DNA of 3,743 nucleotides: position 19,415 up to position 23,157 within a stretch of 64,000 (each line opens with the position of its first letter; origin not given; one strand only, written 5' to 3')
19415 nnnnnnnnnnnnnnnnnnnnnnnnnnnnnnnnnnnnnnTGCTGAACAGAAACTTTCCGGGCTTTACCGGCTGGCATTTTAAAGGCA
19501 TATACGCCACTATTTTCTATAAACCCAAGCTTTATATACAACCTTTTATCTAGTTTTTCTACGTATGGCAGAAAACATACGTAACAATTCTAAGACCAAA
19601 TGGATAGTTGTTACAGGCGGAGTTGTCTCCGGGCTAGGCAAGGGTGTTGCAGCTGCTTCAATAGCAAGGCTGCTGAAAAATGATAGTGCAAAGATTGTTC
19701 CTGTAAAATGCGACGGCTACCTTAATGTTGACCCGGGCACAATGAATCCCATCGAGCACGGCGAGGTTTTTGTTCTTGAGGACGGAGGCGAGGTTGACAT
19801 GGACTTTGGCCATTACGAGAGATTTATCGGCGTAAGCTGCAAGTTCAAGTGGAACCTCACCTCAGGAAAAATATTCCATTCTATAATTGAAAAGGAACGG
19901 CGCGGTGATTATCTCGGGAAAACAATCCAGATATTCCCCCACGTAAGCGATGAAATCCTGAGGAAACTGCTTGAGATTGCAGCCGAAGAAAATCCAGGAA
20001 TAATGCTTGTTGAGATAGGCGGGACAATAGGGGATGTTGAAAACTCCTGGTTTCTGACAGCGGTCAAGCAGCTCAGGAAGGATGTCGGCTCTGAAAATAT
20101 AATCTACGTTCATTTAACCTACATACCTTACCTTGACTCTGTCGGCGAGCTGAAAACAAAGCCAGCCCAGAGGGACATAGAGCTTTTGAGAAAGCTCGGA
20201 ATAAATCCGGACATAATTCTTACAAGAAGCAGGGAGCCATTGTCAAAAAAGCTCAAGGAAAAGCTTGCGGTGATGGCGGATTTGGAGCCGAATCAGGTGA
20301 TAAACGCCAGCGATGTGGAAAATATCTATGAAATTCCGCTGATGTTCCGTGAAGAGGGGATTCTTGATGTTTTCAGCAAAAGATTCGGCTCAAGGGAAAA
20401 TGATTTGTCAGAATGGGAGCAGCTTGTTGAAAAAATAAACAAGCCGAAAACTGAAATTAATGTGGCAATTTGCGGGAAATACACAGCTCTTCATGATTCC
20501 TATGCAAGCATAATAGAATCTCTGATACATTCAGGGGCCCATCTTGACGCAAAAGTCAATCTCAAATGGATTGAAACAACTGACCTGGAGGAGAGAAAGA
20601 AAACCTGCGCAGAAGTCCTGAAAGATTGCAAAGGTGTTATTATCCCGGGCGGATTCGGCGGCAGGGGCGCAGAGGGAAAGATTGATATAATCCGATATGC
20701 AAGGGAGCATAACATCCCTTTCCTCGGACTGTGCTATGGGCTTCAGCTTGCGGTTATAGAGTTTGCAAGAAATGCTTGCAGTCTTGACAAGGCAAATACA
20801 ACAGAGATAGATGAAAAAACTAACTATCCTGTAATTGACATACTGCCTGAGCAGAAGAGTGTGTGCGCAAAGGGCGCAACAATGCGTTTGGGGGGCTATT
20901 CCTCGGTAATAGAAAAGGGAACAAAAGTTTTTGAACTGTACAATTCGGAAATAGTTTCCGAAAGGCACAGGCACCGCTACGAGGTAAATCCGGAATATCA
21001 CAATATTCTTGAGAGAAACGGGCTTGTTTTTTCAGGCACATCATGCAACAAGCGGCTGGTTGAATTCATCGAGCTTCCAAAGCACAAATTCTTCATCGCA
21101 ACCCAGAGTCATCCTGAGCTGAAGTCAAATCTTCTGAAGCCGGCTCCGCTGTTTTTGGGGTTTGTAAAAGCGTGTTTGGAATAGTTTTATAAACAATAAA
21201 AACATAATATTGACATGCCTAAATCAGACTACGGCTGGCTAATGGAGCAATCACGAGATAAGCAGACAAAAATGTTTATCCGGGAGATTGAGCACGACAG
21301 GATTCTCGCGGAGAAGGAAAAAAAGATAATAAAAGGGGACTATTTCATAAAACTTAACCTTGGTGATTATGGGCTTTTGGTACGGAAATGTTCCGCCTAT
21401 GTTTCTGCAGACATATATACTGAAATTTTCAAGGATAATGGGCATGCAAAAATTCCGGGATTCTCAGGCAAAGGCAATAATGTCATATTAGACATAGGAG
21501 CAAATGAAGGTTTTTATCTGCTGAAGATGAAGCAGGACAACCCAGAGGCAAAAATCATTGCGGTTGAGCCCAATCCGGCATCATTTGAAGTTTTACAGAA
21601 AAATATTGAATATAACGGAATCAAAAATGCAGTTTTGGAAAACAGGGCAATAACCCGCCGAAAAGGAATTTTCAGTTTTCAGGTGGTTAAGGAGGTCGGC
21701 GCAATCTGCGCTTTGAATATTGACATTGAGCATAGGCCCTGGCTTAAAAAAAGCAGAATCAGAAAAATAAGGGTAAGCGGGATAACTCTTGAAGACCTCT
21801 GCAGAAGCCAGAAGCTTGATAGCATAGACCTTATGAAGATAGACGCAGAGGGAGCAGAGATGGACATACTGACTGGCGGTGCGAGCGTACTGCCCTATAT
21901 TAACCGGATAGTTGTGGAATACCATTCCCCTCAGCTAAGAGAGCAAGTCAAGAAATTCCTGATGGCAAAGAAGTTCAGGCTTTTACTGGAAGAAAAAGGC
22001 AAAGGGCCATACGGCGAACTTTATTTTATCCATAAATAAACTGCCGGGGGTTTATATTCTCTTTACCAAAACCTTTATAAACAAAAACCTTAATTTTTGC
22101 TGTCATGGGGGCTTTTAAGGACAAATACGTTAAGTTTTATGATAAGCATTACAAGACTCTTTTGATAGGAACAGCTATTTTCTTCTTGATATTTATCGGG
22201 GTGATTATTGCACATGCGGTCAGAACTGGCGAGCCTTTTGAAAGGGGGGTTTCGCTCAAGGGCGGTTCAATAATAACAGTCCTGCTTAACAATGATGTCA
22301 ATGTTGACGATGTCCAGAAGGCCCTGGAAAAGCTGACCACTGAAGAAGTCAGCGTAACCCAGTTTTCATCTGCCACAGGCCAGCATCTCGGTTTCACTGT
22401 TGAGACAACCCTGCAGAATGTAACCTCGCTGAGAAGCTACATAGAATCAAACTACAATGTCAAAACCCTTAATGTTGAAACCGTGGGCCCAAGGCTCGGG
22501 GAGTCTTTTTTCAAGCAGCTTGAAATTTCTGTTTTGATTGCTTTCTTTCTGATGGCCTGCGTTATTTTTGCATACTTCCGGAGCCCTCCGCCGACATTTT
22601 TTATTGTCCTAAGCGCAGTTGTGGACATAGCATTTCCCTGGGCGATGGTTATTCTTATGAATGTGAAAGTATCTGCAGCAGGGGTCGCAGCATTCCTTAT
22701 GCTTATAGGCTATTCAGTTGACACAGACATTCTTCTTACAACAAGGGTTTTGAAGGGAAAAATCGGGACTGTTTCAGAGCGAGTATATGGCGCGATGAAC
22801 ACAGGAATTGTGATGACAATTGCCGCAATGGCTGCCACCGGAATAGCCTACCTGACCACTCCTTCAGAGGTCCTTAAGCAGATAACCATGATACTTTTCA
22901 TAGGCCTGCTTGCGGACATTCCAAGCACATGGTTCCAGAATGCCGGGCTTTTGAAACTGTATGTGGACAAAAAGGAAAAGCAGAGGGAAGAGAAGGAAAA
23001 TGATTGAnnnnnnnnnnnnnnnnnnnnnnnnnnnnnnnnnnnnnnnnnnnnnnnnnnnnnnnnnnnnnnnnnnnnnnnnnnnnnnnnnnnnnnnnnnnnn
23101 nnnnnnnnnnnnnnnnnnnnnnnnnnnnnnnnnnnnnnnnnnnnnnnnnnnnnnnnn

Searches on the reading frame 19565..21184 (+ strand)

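Call 94: search_protein_families(library=pfam, proteins=[window:19565-21184:+], max_evalue=0.001)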
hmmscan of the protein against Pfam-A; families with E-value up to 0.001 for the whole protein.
window:19565-21184:+ (539 aa): 4 families
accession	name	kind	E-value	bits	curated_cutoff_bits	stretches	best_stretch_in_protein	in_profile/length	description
PF06418.20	CTP_synth_N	-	2.3e-107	358.7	26.1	1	12-274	1-263/265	CTP synthase N-terminus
PF00117.34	GATase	-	4.5e-37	128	22.8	1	309-535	2-189/190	Glutamine amidotransferase class-I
PF01656.29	CbiA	-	0.00012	22.5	25.4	1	21-340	7-54/125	CobQ/CobB/MinD/ParA nucleotide binding domain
PF07722.19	Peptidase_C26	-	0.00014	22.2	20.5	0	373-518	95-219/219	Peptidase C26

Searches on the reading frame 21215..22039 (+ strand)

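Call 49: search_protein_families(library=pfam, proteins=[window:21215-22039:+], max_evalue=0.001)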
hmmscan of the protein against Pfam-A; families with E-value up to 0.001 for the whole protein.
window:21215-22039:+ (274 aa): 4 families
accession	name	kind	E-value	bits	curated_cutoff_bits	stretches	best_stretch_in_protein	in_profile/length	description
PF05050.19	Methyltransf_21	-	3.7e-18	66.7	22.7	1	93-256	1-164/173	Methyltransferase FkbM domain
PF02475.24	TRM5-TYW2_MTfase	-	1.5e-06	28.7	28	1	86-140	35-89/164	TRM5/TYW2 methyltransferase domain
PF13847.12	Methyltransf_31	-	1.4e-05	25.3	27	1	87-148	3-65/145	Methyltransferase domain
PF02390.23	Methyltransf_4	-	5.5e-05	23.1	24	1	89-139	3-53/173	Putative methyltransferase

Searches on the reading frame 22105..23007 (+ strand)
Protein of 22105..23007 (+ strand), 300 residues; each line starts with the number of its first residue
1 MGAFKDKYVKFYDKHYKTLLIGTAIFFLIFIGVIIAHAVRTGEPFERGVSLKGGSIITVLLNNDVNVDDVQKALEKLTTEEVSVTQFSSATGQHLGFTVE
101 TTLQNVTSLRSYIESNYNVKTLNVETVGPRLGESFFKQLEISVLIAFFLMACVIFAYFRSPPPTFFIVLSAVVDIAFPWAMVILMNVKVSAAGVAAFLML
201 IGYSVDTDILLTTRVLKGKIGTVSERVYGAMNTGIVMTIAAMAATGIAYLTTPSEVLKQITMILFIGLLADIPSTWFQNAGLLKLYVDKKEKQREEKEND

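Call 94: search_protein_families(library=pfam, proteins=[window:22105-23007:+], max_evalue=0.001)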
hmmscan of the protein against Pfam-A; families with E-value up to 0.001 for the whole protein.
window:22105-23007:+ (300 aa): 2 families
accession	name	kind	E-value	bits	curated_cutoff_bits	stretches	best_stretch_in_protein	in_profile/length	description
PF02355.23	SecD_SecF_C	-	3.7e-29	101.9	20.5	1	116-287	10-187/189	Protein export membrane protein SecD/SecF, C-terminal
PF03176.21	MMPL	-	0.00088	18.7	20.5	0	105-271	106-287/333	MMPL family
